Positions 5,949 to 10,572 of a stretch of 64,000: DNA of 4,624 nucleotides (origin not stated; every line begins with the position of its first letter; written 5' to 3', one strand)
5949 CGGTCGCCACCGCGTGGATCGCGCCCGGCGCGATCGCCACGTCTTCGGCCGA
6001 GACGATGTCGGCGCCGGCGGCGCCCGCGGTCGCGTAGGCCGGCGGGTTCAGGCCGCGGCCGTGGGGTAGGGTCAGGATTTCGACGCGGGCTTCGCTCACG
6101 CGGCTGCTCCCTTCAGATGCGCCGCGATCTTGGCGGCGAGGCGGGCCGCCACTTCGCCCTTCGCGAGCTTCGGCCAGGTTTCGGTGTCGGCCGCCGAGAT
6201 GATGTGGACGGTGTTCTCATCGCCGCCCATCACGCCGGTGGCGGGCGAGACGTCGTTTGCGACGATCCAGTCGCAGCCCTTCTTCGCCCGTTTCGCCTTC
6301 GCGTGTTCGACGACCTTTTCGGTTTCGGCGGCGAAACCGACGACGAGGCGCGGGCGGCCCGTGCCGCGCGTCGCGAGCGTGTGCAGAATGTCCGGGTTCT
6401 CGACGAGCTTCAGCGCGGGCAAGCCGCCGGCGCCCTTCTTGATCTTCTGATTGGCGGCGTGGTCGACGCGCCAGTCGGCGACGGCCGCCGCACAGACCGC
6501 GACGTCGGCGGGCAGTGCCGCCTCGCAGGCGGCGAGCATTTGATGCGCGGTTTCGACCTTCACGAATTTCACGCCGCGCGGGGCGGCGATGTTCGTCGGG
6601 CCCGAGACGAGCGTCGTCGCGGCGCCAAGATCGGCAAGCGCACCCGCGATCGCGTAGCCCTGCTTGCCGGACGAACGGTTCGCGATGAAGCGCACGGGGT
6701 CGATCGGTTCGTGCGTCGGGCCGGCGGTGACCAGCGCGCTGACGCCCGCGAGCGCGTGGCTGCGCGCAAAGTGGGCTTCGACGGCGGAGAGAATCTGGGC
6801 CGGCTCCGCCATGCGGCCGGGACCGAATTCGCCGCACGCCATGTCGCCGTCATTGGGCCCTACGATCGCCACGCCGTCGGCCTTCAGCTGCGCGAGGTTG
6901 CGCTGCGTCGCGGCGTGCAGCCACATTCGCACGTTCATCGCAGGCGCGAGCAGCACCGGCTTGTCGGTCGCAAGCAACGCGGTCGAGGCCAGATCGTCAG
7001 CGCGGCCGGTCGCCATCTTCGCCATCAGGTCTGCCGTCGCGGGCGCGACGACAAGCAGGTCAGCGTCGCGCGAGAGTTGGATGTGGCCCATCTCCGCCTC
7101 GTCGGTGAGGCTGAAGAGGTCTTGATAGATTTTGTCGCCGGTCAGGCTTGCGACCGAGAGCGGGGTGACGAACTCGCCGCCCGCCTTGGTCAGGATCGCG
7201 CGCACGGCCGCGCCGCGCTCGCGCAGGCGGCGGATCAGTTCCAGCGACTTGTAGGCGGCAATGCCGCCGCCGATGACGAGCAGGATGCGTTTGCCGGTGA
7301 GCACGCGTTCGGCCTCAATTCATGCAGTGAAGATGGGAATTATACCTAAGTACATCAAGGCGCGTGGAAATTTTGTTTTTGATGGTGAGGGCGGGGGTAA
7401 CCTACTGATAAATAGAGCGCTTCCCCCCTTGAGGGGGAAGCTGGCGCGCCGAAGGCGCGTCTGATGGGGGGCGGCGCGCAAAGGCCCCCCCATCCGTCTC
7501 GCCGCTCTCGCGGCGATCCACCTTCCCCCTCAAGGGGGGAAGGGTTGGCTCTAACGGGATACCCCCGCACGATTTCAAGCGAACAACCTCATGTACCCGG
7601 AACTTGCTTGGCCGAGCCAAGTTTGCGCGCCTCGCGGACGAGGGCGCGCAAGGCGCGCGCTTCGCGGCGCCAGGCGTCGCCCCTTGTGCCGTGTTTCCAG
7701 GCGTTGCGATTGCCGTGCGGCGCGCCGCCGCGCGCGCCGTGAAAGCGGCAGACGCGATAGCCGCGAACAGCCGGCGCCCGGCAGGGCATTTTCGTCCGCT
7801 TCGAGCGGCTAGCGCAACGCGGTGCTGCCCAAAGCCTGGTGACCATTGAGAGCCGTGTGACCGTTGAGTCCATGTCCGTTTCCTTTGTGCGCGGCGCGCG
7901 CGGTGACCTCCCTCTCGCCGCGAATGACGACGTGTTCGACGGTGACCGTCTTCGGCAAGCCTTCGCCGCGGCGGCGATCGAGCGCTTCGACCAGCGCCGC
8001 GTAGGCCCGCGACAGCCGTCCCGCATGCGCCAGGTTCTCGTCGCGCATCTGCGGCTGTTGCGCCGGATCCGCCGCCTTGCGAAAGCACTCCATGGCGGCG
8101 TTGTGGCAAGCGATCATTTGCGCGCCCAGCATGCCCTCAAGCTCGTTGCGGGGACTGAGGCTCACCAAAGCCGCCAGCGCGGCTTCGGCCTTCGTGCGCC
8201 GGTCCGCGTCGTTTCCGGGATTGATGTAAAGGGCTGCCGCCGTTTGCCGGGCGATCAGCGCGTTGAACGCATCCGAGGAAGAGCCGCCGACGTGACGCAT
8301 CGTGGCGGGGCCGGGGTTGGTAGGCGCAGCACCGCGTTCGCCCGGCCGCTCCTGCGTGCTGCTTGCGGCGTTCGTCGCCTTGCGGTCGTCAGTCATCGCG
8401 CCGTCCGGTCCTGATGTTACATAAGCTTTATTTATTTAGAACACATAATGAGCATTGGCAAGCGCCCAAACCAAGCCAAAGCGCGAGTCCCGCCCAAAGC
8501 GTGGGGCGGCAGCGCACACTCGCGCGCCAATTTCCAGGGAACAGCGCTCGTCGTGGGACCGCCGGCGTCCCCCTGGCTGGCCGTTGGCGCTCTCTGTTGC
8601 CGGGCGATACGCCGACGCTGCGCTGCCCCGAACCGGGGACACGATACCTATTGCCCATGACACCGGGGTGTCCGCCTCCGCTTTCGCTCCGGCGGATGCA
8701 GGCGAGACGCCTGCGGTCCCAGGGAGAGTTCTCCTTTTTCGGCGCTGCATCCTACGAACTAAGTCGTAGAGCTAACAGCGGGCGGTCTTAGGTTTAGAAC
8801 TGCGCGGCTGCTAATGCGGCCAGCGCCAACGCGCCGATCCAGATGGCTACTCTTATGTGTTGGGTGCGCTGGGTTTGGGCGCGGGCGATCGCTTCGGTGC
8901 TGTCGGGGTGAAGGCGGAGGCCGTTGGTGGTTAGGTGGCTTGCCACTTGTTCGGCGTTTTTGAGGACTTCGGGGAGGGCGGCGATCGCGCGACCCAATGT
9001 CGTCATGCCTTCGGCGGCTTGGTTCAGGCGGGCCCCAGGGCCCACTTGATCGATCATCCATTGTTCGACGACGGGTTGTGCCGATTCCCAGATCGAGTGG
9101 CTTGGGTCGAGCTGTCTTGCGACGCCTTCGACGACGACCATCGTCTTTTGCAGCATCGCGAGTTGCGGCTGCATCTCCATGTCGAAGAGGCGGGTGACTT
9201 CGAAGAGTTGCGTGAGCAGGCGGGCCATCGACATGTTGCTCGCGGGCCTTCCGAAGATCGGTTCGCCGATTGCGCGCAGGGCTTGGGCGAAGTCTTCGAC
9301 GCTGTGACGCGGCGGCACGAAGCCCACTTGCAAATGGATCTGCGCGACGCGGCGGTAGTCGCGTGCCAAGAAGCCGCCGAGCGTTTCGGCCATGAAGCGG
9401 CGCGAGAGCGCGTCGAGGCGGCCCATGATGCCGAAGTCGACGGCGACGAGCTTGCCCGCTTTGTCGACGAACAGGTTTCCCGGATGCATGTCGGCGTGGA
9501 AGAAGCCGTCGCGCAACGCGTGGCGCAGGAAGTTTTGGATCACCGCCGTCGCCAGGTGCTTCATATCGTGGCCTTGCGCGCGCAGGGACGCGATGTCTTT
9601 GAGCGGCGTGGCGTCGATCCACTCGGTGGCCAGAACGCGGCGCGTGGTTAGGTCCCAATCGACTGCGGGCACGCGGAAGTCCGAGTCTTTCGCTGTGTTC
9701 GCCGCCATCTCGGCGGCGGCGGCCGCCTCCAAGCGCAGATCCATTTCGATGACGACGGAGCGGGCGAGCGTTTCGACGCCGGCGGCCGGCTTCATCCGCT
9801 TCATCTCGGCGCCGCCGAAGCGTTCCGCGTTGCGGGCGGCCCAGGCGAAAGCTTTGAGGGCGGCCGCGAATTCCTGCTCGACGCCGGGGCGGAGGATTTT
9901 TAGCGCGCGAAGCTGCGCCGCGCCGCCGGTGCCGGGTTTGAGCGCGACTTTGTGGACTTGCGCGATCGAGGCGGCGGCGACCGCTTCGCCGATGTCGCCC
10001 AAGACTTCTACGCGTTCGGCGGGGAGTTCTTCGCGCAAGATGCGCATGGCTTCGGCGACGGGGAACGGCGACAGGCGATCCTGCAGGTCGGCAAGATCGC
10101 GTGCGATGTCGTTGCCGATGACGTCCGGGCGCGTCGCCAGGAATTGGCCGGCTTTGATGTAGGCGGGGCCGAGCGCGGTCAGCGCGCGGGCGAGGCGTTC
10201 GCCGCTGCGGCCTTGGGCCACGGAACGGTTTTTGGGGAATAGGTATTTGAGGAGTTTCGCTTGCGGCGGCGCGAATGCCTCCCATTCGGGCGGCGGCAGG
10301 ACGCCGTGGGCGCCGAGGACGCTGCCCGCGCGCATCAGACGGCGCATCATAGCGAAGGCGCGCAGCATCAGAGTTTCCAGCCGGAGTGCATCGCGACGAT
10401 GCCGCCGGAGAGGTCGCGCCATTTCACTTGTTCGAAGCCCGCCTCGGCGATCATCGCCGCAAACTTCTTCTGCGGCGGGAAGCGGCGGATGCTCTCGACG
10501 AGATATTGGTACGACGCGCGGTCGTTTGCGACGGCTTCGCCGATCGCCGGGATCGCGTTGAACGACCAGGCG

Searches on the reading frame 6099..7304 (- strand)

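Call 71: search_protein_families(library=pfam, proteins=[window:6099-7304:-], max_evalue=0.0001)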
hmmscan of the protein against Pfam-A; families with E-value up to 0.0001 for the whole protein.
window:6099-7304:- (402 aa): 2 families
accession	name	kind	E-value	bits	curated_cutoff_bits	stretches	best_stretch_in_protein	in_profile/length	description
PF04127.22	DFP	-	9.2e-69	231.4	22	1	185-369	1-186/186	DNA/pantothenate metabolism flavoprotein C-terminal domain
PF02441.25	Flavoprotein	-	1.9e-30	106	22.7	1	5-177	1-160/162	Flavoprotein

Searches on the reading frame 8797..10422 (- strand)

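Call 71: search_protein_families(library=pfam, proteins=[window:8797-10422:-], max_evalue=0.0001)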
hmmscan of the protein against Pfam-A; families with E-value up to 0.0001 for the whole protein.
window:8797-10422:- (542 aa): 1 family
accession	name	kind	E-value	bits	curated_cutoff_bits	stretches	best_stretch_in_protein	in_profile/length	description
PF03109.22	ABC1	-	1.5e-59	201.5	22.9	1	113-363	2-244/244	ABC1 atypical kinase-like domain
